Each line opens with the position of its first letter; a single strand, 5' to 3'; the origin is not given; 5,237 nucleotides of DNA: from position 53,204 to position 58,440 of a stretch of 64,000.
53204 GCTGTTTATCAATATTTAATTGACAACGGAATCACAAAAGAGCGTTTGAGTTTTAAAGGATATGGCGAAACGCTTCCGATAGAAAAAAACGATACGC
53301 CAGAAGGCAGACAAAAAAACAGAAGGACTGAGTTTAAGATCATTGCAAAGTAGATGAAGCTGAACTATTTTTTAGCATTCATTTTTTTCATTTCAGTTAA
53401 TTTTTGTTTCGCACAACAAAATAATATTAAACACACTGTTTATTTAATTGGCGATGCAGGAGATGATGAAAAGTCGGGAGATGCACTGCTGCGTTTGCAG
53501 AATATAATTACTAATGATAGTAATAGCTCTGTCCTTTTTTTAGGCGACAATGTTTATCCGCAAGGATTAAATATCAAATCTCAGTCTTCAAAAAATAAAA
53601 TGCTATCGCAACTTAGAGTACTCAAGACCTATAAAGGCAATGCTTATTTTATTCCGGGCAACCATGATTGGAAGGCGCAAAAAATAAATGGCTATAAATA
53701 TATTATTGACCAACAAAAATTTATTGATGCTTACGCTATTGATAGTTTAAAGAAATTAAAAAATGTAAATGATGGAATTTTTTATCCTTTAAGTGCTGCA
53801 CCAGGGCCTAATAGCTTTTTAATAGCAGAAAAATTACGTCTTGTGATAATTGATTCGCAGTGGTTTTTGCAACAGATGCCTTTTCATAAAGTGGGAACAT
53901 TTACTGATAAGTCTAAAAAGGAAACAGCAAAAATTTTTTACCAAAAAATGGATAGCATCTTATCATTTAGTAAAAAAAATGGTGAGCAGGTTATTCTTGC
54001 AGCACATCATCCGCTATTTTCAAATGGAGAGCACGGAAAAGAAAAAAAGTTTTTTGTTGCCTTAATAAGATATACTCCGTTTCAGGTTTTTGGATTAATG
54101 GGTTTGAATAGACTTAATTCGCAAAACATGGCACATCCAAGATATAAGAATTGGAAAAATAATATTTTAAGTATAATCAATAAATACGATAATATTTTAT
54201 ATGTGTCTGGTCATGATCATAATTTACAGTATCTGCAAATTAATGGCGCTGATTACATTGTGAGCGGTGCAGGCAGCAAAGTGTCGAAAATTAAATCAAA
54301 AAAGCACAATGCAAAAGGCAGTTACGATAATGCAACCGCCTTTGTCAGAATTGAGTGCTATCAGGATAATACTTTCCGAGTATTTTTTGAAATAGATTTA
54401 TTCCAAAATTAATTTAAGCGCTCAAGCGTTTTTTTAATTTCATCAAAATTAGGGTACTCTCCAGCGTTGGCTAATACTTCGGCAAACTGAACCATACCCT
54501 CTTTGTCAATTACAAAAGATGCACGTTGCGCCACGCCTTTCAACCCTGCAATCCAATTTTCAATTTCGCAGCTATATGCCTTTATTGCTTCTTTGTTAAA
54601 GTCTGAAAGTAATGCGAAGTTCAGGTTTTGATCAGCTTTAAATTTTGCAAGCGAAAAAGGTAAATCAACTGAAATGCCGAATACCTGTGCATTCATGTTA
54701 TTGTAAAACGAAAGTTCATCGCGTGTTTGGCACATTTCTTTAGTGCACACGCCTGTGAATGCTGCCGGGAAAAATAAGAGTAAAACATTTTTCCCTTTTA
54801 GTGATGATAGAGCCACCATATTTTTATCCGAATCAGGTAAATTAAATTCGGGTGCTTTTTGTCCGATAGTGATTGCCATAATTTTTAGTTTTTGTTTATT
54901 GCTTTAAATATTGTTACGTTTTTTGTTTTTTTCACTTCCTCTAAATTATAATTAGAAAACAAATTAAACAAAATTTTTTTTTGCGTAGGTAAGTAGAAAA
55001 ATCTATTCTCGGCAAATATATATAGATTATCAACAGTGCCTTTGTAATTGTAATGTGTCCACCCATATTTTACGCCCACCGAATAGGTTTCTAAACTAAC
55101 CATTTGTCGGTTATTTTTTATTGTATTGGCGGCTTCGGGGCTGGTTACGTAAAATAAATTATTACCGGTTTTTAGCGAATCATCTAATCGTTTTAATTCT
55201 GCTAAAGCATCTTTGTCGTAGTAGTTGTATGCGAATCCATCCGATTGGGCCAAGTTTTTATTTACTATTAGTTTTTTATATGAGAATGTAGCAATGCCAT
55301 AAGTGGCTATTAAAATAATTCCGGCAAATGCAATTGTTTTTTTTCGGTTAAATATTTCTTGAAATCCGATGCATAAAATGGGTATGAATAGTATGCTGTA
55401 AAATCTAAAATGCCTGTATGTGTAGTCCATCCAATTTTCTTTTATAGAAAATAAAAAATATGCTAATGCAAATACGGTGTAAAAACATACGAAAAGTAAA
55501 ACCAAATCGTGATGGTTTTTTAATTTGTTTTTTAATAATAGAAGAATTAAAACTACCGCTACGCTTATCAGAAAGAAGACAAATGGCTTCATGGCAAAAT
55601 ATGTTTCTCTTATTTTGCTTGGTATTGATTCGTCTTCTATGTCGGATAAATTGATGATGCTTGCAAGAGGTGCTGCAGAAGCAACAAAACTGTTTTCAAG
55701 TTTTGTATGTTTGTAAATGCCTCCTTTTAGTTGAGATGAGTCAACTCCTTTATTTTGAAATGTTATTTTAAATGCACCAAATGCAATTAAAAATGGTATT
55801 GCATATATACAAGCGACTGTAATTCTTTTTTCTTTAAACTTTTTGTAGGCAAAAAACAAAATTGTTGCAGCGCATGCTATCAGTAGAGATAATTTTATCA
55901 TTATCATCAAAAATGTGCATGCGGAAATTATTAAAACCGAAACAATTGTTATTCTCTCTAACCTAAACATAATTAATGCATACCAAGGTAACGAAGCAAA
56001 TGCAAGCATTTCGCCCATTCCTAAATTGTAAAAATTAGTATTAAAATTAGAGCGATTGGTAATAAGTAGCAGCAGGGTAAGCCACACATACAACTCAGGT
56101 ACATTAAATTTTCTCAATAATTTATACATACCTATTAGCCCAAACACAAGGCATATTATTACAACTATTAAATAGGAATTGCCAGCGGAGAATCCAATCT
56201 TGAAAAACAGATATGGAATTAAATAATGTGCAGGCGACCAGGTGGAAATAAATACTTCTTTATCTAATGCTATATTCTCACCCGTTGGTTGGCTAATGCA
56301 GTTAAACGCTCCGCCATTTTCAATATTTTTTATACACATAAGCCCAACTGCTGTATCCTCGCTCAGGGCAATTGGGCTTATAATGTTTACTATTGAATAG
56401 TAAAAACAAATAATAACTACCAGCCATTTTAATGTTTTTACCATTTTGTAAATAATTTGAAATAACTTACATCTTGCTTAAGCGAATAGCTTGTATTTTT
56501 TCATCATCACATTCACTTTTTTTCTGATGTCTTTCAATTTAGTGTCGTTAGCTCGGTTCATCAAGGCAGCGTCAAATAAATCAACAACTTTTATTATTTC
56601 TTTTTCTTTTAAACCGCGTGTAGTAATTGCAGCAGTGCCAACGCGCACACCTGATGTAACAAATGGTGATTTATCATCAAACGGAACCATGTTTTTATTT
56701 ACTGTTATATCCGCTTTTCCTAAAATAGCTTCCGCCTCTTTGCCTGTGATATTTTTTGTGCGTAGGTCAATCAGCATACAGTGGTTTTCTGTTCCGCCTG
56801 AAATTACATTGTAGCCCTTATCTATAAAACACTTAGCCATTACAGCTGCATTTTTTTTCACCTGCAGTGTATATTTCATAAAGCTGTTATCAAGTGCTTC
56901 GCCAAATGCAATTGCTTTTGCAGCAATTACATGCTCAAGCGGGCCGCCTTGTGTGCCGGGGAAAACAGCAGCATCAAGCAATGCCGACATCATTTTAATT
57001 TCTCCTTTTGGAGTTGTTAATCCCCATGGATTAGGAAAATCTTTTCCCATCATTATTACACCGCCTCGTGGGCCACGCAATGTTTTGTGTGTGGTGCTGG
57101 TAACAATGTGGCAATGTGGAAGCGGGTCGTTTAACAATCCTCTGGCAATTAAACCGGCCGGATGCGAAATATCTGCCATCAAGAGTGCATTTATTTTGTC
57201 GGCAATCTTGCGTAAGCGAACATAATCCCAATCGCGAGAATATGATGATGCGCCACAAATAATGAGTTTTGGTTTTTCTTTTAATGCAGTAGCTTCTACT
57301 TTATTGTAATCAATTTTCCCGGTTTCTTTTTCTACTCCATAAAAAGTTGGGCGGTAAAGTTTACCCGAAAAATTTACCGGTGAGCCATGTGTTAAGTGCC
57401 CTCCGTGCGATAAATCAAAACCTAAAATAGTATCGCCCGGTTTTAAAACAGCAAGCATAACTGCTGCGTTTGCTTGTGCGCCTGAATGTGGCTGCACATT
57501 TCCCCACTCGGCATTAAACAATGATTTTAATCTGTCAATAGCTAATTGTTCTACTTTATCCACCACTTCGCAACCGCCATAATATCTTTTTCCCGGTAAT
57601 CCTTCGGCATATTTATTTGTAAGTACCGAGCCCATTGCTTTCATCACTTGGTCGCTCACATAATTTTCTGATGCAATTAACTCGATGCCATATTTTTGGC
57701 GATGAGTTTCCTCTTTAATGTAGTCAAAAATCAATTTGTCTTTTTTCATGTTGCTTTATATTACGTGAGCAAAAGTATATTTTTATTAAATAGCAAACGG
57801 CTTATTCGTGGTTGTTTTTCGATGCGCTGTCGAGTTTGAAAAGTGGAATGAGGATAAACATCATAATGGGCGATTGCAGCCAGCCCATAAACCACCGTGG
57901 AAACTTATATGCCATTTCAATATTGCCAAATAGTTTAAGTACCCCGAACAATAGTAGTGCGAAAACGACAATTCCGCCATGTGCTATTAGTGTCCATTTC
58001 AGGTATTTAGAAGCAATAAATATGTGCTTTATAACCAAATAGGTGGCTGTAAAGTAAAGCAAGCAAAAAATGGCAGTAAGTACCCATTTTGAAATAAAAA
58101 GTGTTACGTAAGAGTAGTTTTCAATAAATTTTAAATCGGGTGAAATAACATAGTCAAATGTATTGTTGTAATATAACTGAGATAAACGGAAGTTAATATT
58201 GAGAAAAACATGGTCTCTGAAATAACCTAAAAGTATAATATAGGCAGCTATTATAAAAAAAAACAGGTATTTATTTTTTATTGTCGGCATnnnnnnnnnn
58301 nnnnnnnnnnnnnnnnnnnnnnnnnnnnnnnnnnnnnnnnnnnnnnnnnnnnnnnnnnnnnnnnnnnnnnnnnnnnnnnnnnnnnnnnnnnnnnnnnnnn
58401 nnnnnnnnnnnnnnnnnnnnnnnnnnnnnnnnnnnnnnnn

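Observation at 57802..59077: Exosortase F cassette with an unannotated small ORF as a candidate cognate substrate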

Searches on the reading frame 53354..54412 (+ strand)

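Call 29: search_protein_families(library=pfam, proteins=[window:53354-54412:+], max_evalue=0.001)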
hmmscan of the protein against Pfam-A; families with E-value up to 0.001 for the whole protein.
window:53354-54412:+ (352 aa): 1 family
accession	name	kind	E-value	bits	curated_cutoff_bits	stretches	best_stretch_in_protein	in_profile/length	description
PF00149.33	Metallophos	-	8.8e-12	46.3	21.5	1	28-290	2-190/191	Calcineurin-like phosphoesterase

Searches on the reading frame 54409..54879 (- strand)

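Call 29: search_protein_families(library=pfam, proteins=[window:54409-54879:-], max_evalue=0.001)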
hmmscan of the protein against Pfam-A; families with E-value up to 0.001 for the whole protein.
window:54409-54879:- (156 aa): 2 families
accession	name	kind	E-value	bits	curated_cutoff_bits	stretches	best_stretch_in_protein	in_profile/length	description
PF00578.27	AhpC-TSA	-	3.4e-35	121.1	26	1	5-132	1-123/124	AhpC/TSA family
PF08534.16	Redoxin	-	7.3e-23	81.4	26.6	1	6-144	3-143/148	Redoxin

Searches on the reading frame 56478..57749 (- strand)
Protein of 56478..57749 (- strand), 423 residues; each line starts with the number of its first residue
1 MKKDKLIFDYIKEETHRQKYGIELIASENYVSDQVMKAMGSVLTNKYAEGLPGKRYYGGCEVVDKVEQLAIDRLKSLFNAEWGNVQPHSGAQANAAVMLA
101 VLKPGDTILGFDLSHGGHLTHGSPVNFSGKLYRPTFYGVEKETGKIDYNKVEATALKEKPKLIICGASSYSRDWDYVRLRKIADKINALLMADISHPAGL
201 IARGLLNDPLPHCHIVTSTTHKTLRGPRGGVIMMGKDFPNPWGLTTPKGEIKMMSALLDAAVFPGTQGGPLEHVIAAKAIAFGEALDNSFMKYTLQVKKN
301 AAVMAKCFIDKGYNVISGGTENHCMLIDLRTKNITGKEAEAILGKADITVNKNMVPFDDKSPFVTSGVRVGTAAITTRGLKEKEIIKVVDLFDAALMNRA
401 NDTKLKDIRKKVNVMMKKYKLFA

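Call 29: search_protein_families(library=pfam, proteins=[window:56478-57749:-], max_evalue=0.001)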
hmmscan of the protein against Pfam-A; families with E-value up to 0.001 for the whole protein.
window:56478-57749:- (423 aa): 3 families
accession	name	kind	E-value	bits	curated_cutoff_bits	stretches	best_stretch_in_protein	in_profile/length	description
PF00464.25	SHMT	-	3.8e-158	526.7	27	1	2-390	3-397/399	Serine hydroxymethyltransferase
PF00155.27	Aminotran_1_2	-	0.0006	19.5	19.7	1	56-218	37-216/361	Aminotransferase class I and II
PF01212.27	Beta_elim_lyase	-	0.00095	19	27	0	32-159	4-121/288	Beta-eliminating lyase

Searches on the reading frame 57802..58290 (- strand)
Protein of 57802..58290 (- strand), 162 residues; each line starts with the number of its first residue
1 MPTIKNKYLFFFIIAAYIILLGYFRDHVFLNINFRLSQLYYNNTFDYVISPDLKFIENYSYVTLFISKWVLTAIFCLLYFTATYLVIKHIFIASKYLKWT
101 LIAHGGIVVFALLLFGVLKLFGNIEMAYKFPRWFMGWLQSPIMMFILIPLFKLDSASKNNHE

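Call 3: search_protein_families(library=ncbifam, proteins=[window:57802-58290:-], max_evalue=1)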
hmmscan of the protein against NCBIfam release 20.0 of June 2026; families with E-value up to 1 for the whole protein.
window:57802-58290:- (162 aa): 2 families
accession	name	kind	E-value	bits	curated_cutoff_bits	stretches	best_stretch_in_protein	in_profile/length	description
NF046082.1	assoc_w_XrtX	equivalog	1.4e-13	50.8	75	1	7-153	3-146/147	XrtX-associated membrane protein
TIGR03920.1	T7SS_EccD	equivalog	0.11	11.2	94.95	1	70-117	341-386/455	type VII secretion integral membrane protein EccD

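Call 4: search_protein_families(library=pfam, proteins=[window:57802-58290:-], max_evalue=1)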
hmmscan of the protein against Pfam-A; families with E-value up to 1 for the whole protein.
window:57802-58290:- (162 aa): 2 families
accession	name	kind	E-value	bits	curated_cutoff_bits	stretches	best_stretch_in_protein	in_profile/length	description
PF13346.12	ABC2_membrane_5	-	0.016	15.2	25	1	90-151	76-137/205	ABC-2 family transporter protein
PF23077.1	zf-C2H2_ZNF462_1st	-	0.28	11.4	27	0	75-89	7-21/29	Zinc finger protein 462, first C2H2 zinc finger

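Call 49: search_protein_families(library=ncbifam, alignment_id=A4, max_evalue=0.001)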
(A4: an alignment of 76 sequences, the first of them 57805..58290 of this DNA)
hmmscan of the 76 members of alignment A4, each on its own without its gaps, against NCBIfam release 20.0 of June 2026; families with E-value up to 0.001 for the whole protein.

A. member 1, window:57805-58290:- (162 aa): 1 family
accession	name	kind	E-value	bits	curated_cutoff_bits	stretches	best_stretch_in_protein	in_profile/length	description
NF046082.1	assoc_w_XrtX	equivalog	1.4e-13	50.8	75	1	7-153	3-146/147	XrtX-associated membrane protein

B. families by the number of members that match (of 76 scanned): 4 families
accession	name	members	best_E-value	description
NF046082.1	assoc_w_XrtX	75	2.2e-20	XrtX-associated membrane protein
TIGR00896.1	CynX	1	0.00013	CynX/NimT family MFS transporter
TIGR04127.1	flavo_near_exo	1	0.00021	exosortase F system-associated membrane protein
NF045757.1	MPN565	1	0.00093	MPN565 family protein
